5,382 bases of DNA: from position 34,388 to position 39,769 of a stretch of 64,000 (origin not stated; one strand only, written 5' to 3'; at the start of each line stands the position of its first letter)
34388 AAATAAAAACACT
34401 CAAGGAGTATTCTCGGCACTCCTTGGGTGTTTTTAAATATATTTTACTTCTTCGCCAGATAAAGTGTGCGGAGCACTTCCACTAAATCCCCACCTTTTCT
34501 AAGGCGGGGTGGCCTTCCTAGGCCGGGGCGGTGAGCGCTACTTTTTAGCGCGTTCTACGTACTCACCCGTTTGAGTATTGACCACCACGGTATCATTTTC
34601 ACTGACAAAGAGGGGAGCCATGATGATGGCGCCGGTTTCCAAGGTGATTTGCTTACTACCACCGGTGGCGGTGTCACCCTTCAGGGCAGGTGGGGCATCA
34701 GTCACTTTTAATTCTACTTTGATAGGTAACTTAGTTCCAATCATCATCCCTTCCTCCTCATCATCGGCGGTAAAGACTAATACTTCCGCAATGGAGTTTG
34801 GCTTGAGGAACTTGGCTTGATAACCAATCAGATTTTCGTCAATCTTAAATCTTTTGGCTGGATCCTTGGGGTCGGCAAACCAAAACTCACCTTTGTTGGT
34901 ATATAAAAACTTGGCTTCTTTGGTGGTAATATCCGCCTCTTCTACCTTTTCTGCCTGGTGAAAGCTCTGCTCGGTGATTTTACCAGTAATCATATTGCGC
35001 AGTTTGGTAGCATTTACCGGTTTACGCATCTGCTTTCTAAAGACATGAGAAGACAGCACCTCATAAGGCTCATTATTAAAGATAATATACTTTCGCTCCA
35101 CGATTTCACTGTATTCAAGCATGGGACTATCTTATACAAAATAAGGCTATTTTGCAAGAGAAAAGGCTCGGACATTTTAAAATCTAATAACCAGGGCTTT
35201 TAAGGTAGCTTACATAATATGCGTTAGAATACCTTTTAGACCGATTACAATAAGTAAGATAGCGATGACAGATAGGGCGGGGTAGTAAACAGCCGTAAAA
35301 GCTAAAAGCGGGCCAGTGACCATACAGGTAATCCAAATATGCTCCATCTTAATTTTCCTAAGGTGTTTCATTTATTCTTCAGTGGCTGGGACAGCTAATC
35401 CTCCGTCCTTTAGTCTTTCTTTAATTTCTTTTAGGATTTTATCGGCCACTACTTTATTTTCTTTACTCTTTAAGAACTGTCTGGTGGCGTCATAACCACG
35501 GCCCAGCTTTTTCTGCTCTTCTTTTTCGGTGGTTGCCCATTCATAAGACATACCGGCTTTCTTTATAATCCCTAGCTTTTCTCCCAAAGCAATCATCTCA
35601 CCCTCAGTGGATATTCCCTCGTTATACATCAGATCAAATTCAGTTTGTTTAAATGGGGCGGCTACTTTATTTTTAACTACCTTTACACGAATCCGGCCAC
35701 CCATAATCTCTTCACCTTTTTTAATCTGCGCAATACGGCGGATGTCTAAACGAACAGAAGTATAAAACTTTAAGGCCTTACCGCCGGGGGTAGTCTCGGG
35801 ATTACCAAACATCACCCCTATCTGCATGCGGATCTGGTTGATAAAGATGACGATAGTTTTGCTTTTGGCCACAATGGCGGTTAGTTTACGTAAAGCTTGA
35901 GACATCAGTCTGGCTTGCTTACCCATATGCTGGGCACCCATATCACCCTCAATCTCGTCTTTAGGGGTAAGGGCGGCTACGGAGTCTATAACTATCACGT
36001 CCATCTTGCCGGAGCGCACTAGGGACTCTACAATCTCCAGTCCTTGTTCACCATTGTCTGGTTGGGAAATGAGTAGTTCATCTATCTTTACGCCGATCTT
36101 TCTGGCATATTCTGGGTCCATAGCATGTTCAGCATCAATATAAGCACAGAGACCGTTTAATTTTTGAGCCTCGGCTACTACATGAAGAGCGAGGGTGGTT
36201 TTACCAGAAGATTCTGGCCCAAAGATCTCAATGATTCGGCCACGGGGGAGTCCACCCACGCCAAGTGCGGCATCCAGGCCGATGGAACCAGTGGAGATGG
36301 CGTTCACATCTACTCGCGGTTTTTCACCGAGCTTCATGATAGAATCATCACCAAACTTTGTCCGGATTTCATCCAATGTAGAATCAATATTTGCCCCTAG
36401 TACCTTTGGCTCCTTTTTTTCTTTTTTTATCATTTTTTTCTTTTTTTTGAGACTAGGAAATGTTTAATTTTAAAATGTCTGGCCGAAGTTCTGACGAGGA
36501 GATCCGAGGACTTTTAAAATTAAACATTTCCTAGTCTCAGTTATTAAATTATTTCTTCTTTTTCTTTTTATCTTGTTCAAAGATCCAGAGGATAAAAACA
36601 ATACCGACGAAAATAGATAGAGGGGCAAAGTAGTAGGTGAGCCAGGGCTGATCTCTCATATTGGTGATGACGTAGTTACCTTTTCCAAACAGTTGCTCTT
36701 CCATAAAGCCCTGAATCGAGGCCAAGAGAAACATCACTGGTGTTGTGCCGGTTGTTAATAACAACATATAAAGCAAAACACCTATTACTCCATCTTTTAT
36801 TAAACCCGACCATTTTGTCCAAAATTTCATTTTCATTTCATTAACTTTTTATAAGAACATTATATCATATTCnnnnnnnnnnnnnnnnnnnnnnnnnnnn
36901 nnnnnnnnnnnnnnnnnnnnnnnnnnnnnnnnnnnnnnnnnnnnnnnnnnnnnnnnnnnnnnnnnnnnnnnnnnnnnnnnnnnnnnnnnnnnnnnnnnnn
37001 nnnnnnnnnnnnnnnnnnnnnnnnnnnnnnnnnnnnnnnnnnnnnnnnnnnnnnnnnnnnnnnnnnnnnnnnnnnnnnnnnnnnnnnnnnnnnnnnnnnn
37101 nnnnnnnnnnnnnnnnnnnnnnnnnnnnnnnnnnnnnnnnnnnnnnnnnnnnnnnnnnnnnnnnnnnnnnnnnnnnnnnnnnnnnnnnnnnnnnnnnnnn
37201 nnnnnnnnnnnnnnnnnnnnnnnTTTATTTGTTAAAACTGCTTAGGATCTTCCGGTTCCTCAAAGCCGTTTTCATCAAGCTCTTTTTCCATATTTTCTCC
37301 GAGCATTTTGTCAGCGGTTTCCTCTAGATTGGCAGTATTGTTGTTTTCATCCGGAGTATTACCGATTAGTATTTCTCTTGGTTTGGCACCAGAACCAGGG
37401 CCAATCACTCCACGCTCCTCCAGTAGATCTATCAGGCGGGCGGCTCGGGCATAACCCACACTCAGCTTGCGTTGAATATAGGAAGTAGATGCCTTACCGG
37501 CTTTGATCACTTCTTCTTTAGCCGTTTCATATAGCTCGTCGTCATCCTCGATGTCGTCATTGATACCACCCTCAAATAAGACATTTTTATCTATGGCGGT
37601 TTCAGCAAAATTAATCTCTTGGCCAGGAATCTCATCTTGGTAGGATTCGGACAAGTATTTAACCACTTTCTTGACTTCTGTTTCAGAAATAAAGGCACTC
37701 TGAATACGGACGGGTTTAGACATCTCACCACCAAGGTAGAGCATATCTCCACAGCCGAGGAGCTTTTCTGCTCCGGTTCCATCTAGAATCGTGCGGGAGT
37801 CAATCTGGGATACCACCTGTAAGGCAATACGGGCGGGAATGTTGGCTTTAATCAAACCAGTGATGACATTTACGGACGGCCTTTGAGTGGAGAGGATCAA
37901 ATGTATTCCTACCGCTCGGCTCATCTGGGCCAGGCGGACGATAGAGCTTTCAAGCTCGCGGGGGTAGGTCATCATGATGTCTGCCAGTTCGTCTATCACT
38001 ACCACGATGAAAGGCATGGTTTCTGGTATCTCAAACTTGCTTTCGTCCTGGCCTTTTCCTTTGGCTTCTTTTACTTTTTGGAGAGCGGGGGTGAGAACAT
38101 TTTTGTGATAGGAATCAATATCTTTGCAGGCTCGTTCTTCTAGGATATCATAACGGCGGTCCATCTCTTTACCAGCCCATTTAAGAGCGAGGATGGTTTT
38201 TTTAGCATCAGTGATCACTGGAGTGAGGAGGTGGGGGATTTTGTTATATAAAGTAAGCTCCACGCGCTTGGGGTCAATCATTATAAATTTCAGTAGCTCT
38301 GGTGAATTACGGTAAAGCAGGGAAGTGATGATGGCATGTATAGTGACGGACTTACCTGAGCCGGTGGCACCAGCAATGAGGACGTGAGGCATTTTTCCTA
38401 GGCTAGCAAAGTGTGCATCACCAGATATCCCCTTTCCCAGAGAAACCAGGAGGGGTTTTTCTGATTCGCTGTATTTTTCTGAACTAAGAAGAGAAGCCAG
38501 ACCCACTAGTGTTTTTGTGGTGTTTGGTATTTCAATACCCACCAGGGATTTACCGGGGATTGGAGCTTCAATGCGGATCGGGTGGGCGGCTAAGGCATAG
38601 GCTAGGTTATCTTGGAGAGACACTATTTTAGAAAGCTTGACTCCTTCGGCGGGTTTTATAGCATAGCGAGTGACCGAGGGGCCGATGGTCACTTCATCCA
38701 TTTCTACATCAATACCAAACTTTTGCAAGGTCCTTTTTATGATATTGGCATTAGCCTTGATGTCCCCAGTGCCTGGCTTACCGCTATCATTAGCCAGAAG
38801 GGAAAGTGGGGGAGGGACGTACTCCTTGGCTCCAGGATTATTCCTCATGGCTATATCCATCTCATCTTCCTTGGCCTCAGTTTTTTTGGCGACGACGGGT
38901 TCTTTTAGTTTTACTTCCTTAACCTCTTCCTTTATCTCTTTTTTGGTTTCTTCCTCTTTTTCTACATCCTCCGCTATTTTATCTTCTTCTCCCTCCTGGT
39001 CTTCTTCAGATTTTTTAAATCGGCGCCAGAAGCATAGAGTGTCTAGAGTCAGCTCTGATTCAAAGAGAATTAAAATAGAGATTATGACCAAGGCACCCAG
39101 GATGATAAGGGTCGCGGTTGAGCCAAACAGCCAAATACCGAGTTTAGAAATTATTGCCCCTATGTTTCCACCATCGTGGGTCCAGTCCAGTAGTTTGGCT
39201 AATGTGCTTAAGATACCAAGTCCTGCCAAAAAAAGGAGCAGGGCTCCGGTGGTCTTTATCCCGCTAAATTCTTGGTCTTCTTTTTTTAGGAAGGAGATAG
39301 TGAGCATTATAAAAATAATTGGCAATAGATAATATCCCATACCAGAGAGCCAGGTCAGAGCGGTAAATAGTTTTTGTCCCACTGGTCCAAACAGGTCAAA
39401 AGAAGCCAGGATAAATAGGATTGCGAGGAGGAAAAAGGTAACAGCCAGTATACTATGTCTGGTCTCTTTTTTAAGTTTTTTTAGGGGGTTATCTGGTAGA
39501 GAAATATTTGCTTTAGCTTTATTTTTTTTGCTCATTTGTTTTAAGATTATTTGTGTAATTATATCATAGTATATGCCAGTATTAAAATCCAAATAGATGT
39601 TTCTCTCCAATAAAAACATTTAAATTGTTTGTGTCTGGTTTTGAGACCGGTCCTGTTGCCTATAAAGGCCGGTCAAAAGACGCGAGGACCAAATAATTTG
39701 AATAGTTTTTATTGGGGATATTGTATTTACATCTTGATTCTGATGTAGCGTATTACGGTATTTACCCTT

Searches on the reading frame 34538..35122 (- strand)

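Call 6: search_protein_families(library=pfam, proteins=[window:34538-35122:-], max_evalue=0.001)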
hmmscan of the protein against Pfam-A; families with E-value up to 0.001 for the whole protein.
window:34538-35122:- (194 aa): 3 families
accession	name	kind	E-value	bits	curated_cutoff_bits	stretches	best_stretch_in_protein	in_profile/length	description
PF09285.17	Elong-fact-P_C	-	3.2e-23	81.6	25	1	136-191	1-56/56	Elongation factor P, C-terminal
PF08207.18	EFP_N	-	4.7e-08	33.4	23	1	13-60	11-58/58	Elongation factor P (EF-P) KOW-like domain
PF01132.26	EFP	-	0.00011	22.5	27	0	68-117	1-49/54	Elongation factor P (EF-P) OB domain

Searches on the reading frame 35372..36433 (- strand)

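Call 6: search_protein_families(library=pfam, proteins=[window:35372-36433:-], max_evalue=0.001)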
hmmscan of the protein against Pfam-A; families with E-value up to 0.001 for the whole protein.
window:35372-36433:- (353 aa): 8 families
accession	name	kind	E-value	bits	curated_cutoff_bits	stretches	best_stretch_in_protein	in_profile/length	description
PF00154.27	RecA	-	8.5e-136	451.9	27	1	16-275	3-262/262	recA bacterial DNA recombination protein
PF08423.17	Rad51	-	3.2e-12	46.7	22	1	40-233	2-211/244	Rad51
PF06745.19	ATPase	-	9.9e-08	32.1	26.6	1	47-118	2-75/231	KaiC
PF01637.24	ATPase_2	-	2.5e-06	27.9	33.2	1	66-205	21-123/225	ATPase domain predominantly from Archaea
PF21096.2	RecA_C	-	3.4e-06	27.5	27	1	278-341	1-56/57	RecA C-terminal domain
PF13401.12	AAA_22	-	3.9e-05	24.4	27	1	66-158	6-97/130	AAA domain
PF02283.22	CobU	-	5.8e-05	23.1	27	1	70-205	3-129/168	Cobinamide kinase / cobinamide phosphate guanyltransferase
PF13481.12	AAA_25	-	0.00011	22.3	27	0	60-178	28-177/195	AAA domain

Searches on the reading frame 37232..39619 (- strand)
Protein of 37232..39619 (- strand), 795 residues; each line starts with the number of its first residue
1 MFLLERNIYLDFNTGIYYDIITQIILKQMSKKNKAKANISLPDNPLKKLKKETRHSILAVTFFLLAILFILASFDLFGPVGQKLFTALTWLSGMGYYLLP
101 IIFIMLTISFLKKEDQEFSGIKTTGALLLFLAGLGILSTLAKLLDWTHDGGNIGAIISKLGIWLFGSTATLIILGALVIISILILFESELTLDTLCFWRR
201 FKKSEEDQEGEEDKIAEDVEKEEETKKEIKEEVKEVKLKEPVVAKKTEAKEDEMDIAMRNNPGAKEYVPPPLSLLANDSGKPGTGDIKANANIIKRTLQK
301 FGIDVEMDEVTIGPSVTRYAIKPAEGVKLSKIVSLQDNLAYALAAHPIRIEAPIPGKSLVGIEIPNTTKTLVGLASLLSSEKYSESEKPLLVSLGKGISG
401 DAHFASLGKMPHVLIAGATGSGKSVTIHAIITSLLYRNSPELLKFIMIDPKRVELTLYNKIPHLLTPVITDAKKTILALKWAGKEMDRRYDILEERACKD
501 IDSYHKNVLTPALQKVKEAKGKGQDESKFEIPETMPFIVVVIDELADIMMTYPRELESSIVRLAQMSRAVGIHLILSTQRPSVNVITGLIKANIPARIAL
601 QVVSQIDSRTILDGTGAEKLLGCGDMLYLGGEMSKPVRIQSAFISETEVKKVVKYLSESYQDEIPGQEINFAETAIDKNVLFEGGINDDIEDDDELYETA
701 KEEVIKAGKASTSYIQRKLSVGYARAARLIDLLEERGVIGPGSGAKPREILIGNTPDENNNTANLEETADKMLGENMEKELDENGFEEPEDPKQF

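Call 6: search_protein_families(library=pfam, proteins=[window:37232-39619:-], max_evalue=0.001)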
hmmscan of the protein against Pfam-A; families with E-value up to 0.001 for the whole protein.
window:37232-39619:- (795 aa): 6 families
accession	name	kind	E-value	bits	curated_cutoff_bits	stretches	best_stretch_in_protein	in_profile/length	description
PF01580.24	FtsK_SpoIIIE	-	8.1e-58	195.9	24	1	375-583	3-221/221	FtsK/SpoIIIE family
PF17854.6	FtsK_alpha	-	1.8e-28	99.2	22.9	1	270-366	2-101/101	FtsK alpha domain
PF09397.16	FtsK_gamma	-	3.8e-26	91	30.6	1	691-752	1-62/63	Ftsk gamma domain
PF13491.11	FtsK_4TM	-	1.1e-07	32.1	23.1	1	76-188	46-161/171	4TM region of DNA translocase FtsK/SpoIIIE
PF01935.23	DUF87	-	0.00053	20.6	23.2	1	412-450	25-60/220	Helicase HerA, central domain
PF04851.21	ResIII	-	0.00056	20.3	22.5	0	412-544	25-133/164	Type III restriction enzyme, res subunit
